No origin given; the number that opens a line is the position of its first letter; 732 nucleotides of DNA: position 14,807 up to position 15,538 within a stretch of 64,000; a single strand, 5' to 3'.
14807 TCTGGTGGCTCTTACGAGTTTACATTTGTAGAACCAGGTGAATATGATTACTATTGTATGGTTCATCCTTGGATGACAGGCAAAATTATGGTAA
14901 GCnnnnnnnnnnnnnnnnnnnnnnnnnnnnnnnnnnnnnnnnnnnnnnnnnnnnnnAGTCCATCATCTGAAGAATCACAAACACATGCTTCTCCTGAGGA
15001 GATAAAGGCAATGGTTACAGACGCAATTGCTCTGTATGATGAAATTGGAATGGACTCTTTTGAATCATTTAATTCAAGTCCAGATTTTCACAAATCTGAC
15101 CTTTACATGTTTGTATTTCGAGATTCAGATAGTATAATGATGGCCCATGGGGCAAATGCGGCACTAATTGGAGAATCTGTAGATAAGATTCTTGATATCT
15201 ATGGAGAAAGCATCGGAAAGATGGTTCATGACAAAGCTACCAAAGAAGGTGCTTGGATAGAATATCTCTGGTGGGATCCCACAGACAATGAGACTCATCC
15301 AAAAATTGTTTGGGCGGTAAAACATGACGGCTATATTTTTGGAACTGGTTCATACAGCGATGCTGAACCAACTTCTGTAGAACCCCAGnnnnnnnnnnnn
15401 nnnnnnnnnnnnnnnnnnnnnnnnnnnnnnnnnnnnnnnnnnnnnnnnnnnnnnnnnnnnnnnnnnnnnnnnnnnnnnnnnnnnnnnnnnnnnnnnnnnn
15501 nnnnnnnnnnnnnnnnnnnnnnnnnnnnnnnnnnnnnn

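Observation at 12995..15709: Mosaic extracellular protein, Kazal-like + 3 cupredoxins + Cache-like sensor module + cupredoxin, co-transcribed with a HEAT-repeat protein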

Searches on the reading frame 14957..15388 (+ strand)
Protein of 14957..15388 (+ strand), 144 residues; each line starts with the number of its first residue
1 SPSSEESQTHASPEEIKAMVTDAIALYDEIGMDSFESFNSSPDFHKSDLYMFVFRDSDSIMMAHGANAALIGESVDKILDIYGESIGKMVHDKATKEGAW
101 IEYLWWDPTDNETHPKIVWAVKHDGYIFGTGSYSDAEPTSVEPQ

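Call 6: search_solved_structures(query=window:14957-15388:+, max_evalue=1, show_alignments=3)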
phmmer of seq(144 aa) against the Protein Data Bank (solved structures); distinct sequences matched with E-value up to 1: 5.
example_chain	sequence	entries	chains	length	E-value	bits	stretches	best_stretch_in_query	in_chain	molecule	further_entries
2qhk_A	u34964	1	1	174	0.00046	23.6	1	46-136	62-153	Methyl-accepting chemotaxis protein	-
4exo_A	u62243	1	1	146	0.00058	23.3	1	46-135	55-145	Methyl-accepting chemotaxis protein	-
4k08_A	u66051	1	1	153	0.0074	19.7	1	52-137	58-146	Methyl-accepting chemotaxis sensory transducer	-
5g4y_A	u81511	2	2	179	0.035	17.5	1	52-136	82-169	Methyl-accepting chemotaxis sensory transducer with Cache sensor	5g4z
3ezo_A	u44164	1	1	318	0.72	13.3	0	46-94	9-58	Malonyl CoA-acyl carrier protein transacylase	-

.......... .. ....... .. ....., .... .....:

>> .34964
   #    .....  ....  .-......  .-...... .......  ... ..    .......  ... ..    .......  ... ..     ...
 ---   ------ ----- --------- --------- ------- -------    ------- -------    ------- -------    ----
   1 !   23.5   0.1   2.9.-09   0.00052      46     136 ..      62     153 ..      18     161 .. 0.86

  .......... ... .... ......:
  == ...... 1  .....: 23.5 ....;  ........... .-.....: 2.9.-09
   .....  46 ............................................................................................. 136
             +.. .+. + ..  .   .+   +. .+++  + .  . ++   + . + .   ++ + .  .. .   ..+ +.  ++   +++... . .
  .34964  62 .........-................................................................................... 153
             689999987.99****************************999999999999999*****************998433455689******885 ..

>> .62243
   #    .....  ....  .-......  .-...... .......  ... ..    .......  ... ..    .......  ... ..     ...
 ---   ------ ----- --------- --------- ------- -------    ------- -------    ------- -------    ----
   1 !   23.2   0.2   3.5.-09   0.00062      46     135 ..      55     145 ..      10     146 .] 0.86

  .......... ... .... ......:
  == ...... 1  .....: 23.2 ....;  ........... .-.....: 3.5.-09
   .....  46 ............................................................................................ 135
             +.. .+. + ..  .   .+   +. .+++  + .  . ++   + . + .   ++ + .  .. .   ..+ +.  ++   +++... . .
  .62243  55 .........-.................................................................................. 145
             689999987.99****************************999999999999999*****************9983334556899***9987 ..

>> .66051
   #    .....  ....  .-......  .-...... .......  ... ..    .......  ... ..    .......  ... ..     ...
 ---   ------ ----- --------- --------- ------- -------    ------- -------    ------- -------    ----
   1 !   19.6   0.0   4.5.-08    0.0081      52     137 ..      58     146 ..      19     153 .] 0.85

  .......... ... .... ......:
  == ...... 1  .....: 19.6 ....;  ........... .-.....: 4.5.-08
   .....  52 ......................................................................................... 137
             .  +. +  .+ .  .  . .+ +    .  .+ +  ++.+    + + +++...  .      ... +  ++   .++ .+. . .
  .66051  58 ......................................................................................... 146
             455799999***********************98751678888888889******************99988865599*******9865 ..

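Call 11: find_homologous_proteins(query=window:14990-15361:+, max_evalue=0.001)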
Query seq(124 aa) (124 aa): 1 proteins with E <= 0.001 among 2 candidates.
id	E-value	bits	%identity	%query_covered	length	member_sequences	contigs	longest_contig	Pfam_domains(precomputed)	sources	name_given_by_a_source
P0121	2.1e-48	182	67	97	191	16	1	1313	PF08269.18,PF17200.11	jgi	jgi:signal transduction histidine kinase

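Call 24: predict_structure(alignment_id=A1)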
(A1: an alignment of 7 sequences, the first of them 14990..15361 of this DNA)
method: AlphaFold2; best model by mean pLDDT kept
length: 124 residues; sequences in the alignment: 7
mean_pLDDT: 77.9   pTM: 0.76
mean pLDDT of the five models: 77.9, 73.9, 73.1, 73.0, 67.6
residues with pLDDT >= 90: 37; 70-90: 56; 50-70: 19; < 50: 12
segments of 3 or more residues with pLDDT < 50: 48-57
pLDDT, mean of each block of 10 residues (from residue 1): 92 95 82 81 65 45 54 69 93 79 89 90 79
secondary structure, 60 per line:
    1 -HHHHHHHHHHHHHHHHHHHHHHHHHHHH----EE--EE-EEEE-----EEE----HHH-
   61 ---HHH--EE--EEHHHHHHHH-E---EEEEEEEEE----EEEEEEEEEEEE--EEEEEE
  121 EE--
elements in order: H2-29 E41-44 E50-52 H75-82 E88-96 E101-112 E115-122

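Call 25: search_protein_representatives(alignment_id=A1)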
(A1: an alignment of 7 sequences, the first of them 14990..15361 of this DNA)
Query: 7 sequences, 124 profile positions. Proteins with E-value up to 0.001 (for the whole library): 2521; up to 1e-10: 697; up to 1e-30: 136. The best 150 are listed.
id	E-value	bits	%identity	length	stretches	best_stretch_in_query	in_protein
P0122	0.0e+00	1077.2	-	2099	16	5-122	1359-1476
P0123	1.5e-170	574.4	-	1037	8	2-123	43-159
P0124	7.9e-111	381.4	-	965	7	3-123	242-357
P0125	9.4e-109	374.7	-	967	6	6-122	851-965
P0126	1.8e-102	354.5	-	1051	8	3-122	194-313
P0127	4.3e-102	353.2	-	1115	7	4-123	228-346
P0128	9.1e-97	336.0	-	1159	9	3-122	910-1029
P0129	4.3e-95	330.6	-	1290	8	4-123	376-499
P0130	1.9e-93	325.3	-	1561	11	4-122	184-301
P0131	1.1e-92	322.8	-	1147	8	6-123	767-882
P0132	3.9e-91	317.8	-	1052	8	4-123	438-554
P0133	9.9e-90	313.3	-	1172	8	4-123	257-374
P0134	2.0e-89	312.3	-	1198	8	5-123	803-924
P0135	1.3e-88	309.6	-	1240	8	3-123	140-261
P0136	7.6e-87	304.0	-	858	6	4-123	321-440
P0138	8.2e-83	290.9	-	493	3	5-123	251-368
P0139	3.8e-81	285.6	-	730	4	6-124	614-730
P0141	5.3e-78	275.4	-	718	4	8-124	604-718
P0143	1.1e-76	271.2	-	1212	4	6-123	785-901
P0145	7.8e-72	255.5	-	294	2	5-123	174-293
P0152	9.2e-65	232.6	-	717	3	7-123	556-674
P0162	7.2e-57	207.1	-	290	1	2-123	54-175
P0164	8.6e-57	206.9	-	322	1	2-123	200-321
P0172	7.2e-54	197.4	-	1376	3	5-124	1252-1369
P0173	1.1e-53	196.9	-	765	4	5-123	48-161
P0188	1.5e-48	180.2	-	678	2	3-124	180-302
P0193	8.2e-47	174.6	-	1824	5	4-123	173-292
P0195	1.6e-46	173.7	-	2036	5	8-123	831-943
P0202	4.0e-42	159.5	-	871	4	6-123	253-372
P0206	1.7e-41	157.5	-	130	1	2-123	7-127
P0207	1.7e-41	157.5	-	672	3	4-122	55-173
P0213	1.7e-40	154.3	-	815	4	10-123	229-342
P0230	4.4e-36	140.0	-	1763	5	8-122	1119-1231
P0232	1.5e-35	138.2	-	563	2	5-123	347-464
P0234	5.5e-35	136.4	-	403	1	4-122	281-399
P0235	1.5e-34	135.0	-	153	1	5-123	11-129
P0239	4.8e-34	133.4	-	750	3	9-123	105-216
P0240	7.4e-34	132.8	-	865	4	5-123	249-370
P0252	1.6e-31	125.3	-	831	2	8-122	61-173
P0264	3.8e-29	117.6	-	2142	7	24-122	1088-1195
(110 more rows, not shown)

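Call 27: search_protein_families(library=pfam, proteins=[P0123, P0124, P0125, P0138, P0139, P0141, P0145, P0162, P0164, P0152], max_evalue=0.001)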
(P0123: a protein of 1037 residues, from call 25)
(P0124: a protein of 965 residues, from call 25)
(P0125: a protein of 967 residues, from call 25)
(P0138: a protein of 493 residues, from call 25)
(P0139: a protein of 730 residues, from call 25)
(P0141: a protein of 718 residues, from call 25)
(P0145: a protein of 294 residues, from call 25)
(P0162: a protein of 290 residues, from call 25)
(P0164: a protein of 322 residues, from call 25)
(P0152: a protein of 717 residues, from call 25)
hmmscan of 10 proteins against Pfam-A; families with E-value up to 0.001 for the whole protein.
P0123 (1037 aa): 8 families
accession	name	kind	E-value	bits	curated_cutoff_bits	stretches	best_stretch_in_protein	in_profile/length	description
PF08269.17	dCache_2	-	1.1e-47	163.1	26.5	4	948-1031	207-294/298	Cache domain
PF17200.10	sCache_2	-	1.7e-28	99.9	25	1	45-147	36-128/155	Single Cache domain 2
PF17203.10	sCache_3_2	-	5.7e-13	49.6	28.4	0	555-601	40-78/140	Single cache domain 3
PF23156.1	DUF7054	-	1.4e-09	38.2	27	0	43-66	25-48/85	Domain of unknown function (DUF7054)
PF14407.11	Frankia_peptide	-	1.4e-07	32.1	48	0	660-683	30-53/63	Ribosomally synthesized peptide prototyped by Frankia Franean1_4349.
PF20039.4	DUF6441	-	7.1e-06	26.3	27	0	558-620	113-175/215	Family of unknown function (DUF6441)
PF08850.16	DUF1820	-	0.00022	22.1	27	0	189-214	28-53/97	Domain of unknown function (DUF1820)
PF17269.7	DUF5335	-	0.00062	20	27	0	958-1008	57-107/110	Family of unknown function (DUF5335)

P0124 (965 aa): 2 families
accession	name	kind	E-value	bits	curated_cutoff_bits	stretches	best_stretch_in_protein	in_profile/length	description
PF08269.17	dCache_2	-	2.7e-35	122.4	26.5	4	753-961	93-293/298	Cache domain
PF17200.10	sCache_2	-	5.6e-27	95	25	1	139-224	39-126/155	Single Cache domain 2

P0125 (967 aa): 3 families
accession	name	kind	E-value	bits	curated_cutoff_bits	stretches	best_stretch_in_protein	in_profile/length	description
PF17200.10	sCache_2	-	9.1e-31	107.3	25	2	863-953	35-127/155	Single Cache domain 2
PF08269.17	dCache_2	-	7.5e-29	101.2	26.5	2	757-953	92-279/298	Cache domain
PF17203.10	sCache_3_2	-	1.1e-08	35.6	28.4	0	481-526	34-78/140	Single cache domain 3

P0138 (493 aa): 6 families
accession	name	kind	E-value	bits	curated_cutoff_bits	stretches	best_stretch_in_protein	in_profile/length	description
PF17200.10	sCache_2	-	7.2e-43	146.6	25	3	121-231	16-126/155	Single Cache domain 2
PF08269.17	dCache_2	-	6.5e-42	144.1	26.5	2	268-492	80-295/298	Cache domain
PF17203.10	sCache_3_2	-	4.1e-11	43.6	28.4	0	87-186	6-78/140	Single cache domain 3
PF01442.23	Apolipoprotein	-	8.5e-06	26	90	1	47-146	35-133/190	Apolipoprotein A1/A4/E domain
PF17201.10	Cache_3-Cache_2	-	3.8e-05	23.6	27.7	0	281-330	203-249/299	Cache 3/Cache 2 fusion domain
PF02743.24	dCache_1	-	0.00051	20.1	45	0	284-318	168-210/240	Cache domain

P0139 (730 aa): 4 families
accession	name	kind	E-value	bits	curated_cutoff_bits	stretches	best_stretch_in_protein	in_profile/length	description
PF17200.10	sCache_2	-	6.4e-30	104.6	25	3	620-716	31-127/155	Single Cache domain 2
PF08269.17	dCache_2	-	7.9e-30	104.4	26.5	3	226-468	70-296/298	Cache domain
PF17203.10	sCache_3_2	-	7.7e-11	42.7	28.4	0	628-687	33-94/140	Single cache domain 3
PF02743.24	dCache_1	-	1.8e-05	24.9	45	0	647-667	169-184/240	Cache domain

P0141 (718 aa): 5 families
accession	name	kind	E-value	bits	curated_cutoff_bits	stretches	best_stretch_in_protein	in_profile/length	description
PF17200.10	sCache_2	-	1.1e-27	97.3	25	2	631-705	52-128/155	Single Cache domain 2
PF08269.17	dCache_2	-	2.2e-25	89.9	26.5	2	501-717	91-294/298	Cache domain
PF16326.10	ABC_tran_CTD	-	0.0002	21.9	32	0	100-150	6-58/69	ABC transporter C-terminal domain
PF05531.17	NPV_P10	-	0.00047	21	29.8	0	102-153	11-62/75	Nucleopolyhedrovirus P10 protein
PF06160.17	EzrA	-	0.00085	18.2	39.6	0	32-147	185-292/557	Septation ring formation regulator, EzrA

P0145 (294 aa): 2 families
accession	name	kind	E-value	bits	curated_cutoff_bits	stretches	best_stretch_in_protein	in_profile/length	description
PF08269.17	dCache_2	-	6.9e-14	52.1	26.5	2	190-285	191-284/298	Cache domain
PF17200.10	sCache_2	-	5.6e-13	49.5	25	1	199-283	46-130/155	Single Cache domain 2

P0162 (290 aa): 3 families
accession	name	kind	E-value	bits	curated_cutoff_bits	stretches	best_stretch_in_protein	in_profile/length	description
PF08269.17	dCache_2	-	4.4e-09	36.3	26.5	1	85-174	203-293/298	Cache domain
PF17200.10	sCache_2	-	6e-06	26.7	25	1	82-174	53-141/155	Single Cache domain 2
PF00127.26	Copper-bind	-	1.7e-05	25.6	21.2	1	215-290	14-99/99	Copper binding proteins, plastocyanin/azurin family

P0164 (322 aa): 4 families
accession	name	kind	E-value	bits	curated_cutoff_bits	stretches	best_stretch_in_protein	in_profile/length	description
PF08269.17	dCache_2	-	2e-09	37.5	26.5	1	235-318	206-291/298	Cache domain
PF00050.26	Kazal_1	-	3.8e-09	36.9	21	1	152-182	7-35/49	Kazal-type serine protease inhibitor domain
PF17200.10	sCache_2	-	1.2e-08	35.5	25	1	233-308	52-127/155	Single Cache domain 2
PF07648.20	Kazal_2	-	6.3e-06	26.6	22.8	1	154-187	4-38/48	Kazal-type serine protease inhibitor domain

P0152 (717 aa): 3 families
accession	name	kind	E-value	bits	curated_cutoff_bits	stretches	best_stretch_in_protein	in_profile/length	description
PF08269.17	dCache_2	-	7.9e-14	51.9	26.5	1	323-548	88-298/298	Cache domain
PF17200.10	sCache_2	-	2e-11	44.5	25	1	324-422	49-148/155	Single Cache domain 2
PF02278.25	Lyase_8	-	0.00011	22.3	27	0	335-410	55-138/254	Polysaccharide lyase family 8, super-sandwich domain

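Call 30: fold_search(model_id=the predicted structure, library=pdb)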
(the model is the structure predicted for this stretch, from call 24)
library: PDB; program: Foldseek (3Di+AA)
matches with E <= 10: 1155; with E <= 0.001: 14
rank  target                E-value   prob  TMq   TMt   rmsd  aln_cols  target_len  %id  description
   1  4exo                  5.2e-07  1.00  0.72  0.63   3.4       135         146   25  Revised, rerefined crystal structure of PDB entry 2QHK, methyl accepting chemotaxis protein (released 2012-05-30)
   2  2qhk                  6.8e-07  1.00  0.72  0.62   3.4       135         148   25  Crystal structure of methyl-accepting chemotaxis protein from Vibrio parahaemolyticus RIMD 2210633 (released 2007-08-21)
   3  5g4y                  7.2e-07  1.00  0.57  0.50   5.2       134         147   19  Structural basis for carboxylic acid recognition by a Cache chemosensory domain. (released 2017-03-29)
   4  4k08                  2.8e-06  1.00  0.62  0.55   4.2       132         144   21  Periplasmic sensor domain of chemotaxis protein, Adeh_3718 (released 2013-07-17)
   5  3ub9_B                1.9e-05  1.00  0.61  0.48   4.2       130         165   16  Periplasmic portion of the Helicobacter pylori chemoreceptor TlpB with hydroxyurea bound (released 2012-06-27)
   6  3ub7_A                2.0e-05  1.00  0.61  0.50   4.1       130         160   16  Periplasmic portion of the Helicobacter pylori chemoreceptor TlpB with acetamide bound (released 2012-06-27)
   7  3ub8_B                2.6e-05  1.00  0.61  0.50   4.2       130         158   16  Periplasmic portion of the Helicobacter pylori chemoreceptor TlpB with formamide bound (released 2012-06-27)
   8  3ub7_B                3.3e-05  1.00  0.61  0.49   4.2       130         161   16  Periplasmic portion of the Helicobacter pylori chemoreceptor TlpB with acetamide bound (released 2012-06-27)
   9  3ub6_A                3.5e-05  1.00  0.61  0.49   4.1       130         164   16  Periplasmic portion of the Helicobacter pylori chemoreceptor TlpB with urea bound (released 2012-06-27)
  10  3ub8_A                4.6e-05  1.00  0.61  0.50   4.1       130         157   16  Periplasmic portion of the Helicobacter pylori chemoreceptor TlpB with formamide bound (released 2012-06-27)
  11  3ub9_A                5.2e-05  1.00  0.61  0.49   4.1       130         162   16  Periplasmic portion of the Helicobacter pylori chemoreceptor TlpB with hydroxyurea bound (released 2012-06-27)
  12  6zj8_B                7.9e-04  1.00  0.46  0.43   6.2       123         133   12  Structure of the PAS domain from Bordetella pertussis BvgS (released 2020-11-11)
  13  7dud_A                8.5e-04  1.00  0.52  0.46   4.3       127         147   16  Crystal Structure of erWalK (released 2022-01-19)
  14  6pps_A                9.0e-04  1.00  0.47  0.27   7.8       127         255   11  A blue light illuminated LOV-PAS construct from the LOV-HK sensory protein from Brucella abortus (construct 15-273) (released 2020-07-15)
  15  4ywz_A                1.3e-03  1.00  0.55  0.48   4.3       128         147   16  Crystal structure of the extracellular receptor domain of the essential sensor kinase WalK from Staphylococcus aureus (released 2016-03-30)
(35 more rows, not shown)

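Call 31: find_related_loci(query=A1, collection=genome_contigs, flank=4000)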
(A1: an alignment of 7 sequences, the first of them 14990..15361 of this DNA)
Query A1 (124 aa) in genome_contigs; peptide patterns used: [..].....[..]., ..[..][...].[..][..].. (x = any residue, [..] = any of these).
45 stretches matched a pattern; 4 encode a relative of the query (tblastn E <= 1e-3); 3 distinct loci.
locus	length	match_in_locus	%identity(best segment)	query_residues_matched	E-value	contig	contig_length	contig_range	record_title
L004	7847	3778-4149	63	1-124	7e-56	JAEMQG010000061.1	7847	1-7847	MAG: Nitrosopumilus sp. isolate 2017_B01_C_10_2 c_000000036015, whole genome shotgun sequence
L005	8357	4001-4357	60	4-122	2e-52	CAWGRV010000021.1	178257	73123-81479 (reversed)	MAG: uncultured Nitrosopumilaceae archaeon isolate MFD06435.bin.2.96 genome assembly, contig: contig_95094, whole genome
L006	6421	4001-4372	62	1-124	1e-54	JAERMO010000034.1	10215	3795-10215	MAG: Nitrosarchaeum sp. isolate CoA_2_bin.4 scaffold_1800, whole genome shotgun sequence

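Call 39: search_solved_structures(query=A1, max_evalue=0.01, show_alignments=5)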
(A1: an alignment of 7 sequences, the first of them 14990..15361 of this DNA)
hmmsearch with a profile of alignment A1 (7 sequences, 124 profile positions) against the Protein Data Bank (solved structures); distinct sequences matched with E-value up to 0.01: 2.
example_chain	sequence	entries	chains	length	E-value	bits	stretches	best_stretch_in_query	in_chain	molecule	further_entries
4k08_A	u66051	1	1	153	0.00043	23.7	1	35-124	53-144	Methyl-accepting chemotaxis sensory transducer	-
5g4y_A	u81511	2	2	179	0.0006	23.2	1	41-124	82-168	Methyl-accepting chemotaxis sensory transducer with Cache sensor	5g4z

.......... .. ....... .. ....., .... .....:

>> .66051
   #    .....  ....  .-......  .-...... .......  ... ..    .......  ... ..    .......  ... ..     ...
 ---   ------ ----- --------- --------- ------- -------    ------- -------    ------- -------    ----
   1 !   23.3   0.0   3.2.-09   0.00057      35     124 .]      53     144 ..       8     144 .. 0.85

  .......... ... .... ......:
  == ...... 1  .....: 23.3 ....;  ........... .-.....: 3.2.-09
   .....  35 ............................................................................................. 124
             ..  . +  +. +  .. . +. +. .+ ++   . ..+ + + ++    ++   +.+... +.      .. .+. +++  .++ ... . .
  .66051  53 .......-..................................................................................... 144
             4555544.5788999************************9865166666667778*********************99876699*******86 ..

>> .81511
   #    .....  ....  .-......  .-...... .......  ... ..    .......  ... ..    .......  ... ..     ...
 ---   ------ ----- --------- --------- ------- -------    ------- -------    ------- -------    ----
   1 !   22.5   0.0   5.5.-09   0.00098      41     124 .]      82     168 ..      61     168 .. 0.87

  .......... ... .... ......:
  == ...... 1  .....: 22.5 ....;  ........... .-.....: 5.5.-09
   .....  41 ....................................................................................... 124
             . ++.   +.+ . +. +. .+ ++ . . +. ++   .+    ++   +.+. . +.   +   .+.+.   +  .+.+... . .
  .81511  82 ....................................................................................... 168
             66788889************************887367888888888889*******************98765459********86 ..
